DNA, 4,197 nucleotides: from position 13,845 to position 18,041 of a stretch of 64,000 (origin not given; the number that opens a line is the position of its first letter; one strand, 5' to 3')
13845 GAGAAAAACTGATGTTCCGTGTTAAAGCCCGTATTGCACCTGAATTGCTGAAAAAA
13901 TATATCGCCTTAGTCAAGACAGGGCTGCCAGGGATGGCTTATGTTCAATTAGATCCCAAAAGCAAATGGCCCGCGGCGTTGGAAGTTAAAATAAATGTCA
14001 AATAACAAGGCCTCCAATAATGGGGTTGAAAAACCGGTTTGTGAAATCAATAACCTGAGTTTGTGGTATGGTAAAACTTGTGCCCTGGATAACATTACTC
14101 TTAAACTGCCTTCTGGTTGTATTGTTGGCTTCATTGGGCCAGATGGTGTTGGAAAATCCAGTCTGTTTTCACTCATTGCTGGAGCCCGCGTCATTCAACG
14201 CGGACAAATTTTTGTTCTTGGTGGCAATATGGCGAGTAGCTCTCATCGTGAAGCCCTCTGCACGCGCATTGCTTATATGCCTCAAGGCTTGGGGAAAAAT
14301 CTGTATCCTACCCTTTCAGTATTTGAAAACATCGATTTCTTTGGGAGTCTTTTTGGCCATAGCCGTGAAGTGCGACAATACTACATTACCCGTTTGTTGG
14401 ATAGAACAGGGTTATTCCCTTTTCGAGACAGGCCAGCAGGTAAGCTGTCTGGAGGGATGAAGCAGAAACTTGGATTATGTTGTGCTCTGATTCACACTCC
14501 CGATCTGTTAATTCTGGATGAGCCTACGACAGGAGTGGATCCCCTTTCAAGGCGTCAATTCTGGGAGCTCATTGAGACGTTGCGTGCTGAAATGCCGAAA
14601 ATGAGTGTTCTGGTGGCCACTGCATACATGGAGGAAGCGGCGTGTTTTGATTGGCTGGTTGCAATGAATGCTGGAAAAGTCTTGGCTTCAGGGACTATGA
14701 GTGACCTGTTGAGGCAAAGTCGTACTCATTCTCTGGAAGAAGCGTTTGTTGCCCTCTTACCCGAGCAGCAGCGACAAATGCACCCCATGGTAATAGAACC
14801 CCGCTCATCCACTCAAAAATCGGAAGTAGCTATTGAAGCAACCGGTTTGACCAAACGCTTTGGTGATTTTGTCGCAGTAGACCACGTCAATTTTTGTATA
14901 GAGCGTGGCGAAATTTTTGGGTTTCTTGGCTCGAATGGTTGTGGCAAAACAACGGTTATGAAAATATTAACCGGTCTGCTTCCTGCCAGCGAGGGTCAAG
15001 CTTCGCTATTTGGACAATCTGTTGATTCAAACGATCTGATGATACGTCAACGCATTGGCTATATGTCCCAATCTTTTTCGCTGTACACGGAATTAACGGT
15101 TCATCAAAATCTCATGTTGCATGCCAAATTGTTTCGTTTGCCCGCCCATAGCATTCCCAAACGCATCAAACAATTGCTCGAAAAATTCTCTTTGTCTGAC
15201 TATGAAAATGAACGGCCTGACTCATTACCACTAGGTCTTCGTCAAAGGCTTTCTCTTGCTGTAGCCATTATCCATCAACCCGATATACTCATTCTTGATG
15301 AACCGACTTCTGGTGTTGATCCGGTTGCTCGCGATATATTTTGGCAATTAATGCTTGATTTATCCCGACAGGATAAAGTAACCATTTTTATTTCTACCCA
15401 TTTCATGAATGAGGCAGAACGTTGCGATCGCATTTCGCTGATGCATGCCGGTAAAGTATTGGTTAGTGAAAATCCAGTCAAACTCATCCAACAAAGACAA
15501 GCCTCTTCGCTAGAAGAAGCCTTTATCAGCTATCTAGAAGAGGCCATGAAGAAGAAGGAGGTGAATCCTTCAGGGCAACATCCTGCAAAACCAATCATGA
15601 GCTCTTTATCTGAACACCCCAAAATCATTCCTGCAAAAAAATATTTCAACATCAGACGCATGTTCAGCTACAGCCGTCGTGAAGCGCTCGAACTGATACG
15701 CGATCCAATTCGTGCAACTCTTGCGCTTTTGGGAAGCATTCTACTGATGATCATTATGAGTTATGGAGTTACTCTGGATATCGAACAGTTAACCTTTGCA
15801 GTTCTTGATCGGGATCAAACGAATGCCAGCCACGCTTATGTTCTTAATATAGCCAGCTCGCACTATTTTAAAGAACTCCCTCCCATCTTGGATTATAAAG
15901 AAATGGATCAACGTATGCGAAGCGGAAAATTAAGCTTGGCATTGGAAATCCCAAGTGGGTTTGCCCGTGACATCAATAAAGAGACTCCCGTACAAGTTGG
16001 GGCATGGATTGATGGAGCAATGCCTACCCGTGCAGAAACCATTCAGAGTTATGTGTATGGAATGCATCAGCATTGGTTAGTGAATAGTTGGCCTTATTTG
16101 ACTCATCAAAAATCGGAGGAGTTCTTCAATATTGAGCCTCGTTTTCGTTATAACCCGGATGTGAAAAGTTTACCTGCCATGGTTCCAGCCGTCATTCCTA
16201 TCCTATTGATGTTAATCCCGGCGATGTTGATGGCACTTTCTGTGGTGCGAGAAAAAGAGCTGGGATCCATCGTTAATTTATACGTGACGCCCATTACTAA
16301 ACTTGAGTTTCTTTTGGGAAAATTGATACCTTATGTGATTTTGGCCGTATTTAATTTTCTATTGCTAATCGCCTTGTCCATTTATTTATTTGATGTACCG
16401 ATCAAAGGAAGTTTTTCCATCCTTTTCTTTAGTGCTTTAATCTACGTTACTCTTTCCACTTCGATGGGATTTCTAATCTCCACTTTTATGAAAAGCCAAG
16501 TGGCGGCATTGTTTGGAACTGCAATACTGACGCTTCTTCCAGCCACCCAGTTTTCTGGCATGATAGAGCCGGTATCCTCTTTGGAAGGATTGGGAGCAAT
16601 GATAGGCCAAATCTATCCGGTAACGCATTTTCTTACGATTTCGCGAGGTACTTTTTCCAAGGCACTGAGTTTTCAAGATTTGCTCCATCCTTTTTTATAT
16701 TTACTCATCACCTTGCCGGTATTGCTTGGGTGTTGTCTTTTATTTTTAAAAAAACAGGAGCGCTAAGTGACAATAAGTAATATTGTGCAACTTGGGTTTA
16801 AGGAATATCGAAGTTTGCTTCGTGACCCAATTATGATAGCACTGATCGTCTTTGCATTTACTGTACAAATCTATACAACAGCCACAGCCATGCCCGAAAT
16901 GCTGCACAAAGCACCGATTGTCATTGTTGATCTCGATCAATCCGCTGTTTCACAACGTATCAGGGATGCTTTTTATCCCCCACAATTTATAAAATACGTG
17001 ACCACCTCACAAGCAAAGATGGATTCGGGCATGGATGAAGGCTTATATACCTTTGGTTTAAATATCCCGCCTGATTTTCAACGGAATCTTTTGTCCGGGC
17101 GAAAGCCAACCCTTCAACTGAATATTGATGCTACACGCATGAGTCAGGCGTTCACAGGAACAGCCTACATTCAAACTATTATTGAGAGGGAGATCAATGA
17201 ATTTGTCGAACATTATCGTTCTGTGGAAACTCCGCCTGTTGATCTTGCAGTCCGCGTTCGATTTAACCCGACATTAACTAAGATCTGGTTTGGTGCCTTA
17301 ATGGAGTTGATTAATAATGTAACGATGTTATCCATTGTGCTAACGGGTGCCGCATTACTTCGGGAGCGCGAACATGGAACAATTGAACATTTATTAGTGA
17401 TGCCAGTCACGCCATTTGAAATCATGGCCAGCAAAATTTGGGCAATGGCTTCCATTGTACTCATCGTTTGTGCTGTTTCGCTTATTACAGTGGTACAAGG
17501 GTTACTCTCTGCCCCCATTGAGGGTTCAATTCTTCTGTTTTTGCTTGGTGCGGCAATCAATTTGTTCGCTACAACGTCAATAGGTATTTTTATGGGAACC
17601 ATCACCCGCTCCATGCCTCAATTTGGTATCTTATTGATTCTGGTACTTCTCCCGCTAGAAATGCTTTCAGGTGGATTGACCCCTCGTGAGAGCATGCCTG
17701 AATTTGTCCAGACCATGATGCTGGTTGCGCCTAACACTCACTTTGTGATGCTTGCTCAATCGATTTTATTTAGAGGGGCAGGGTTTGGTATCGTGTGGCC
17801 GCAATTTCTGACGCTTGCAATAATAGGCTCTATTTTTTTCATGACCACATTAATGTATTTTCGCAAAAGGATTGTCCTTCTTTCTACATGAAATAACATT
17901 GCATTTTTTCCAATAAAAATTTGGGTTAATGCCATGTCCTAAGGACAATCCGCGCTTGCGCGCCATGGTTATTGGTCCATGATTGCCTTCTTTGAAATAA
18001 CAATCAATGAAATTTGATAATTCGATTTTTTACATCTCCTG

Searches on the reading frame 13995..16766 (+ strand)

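Call 54: search_protein_families(library=pfam, proteins=[window:13995-16766:+], max_evalue=0.00001)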
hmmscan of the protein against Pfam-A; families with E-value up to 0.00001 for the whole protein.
window:13995-16766:+ (923 aa): 5 families
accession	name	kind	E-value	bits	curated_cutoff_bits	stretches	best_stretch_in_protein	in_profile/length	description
PF00005.33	ABC_tran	-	4.8e-60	202.5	25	2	296-439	2-137/137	ABC transporter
PF12698.13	ABC2_membrane_3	-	2.1e-37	129.5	31.6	1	578-911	12-342/347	ABC-2 family transporter protein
PF13304.12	AAA_21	-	1.2e-18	68.6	27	1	378-469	194-298/304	AAA domain, putative AbiEii toxin, Type IV TA system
PF12679.13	ABC2_membrane_2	-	4.6e-13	49.5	27.2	1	635-922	72-282/283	ABC-2 family transporter protein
PF01061.29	ABC2_membrane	-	7e-13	49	26.9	1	732-886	54-209/211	ABC-2 type transporter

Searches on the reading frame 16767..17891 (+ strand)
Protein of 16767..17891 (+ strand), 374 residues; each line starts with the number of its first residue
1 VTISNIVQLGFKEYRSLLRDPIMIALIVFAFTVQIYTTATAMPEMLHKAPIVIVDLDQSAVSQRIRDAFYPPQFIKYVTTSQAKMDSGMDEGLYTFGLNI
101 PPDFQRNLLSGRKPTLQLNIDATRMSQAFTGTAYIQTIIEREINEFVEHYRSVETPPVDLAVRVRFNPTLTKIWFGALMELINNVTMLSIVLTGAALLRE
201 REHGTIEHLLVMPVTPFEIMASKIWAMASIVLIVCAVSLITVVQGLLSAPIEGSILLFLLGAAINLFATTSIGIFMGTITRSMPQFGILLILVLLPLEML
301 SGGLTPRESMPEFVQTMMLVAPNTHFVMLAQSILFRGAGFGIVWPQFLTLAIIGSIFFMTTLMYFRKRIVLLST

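Call 54: search_protein_families(library=pfam, proteins=[window:16767-17891:+], max_evalue=0.00001)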
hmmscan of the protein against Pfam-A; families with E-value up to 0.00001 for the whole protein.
window:16767-17891:+ (374 aa): 3 families
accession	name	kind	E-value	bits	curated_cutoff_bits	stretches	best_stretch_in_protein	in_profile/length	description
PF12698.13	ABC2_membrane_3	-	2.4e-31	109.5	31.6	1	23-361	14-345/347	ABC-2 family transporter protein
PF01061.29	ABC2_membrane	-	6.6e-24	85.1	26.9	1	178-335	52-211/211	ABC-2 type transporter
PF12679.13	ABC2_membrane_2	-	5e-13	49.4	27.2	1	12-368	6-281/283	ABC-2 family transporter protein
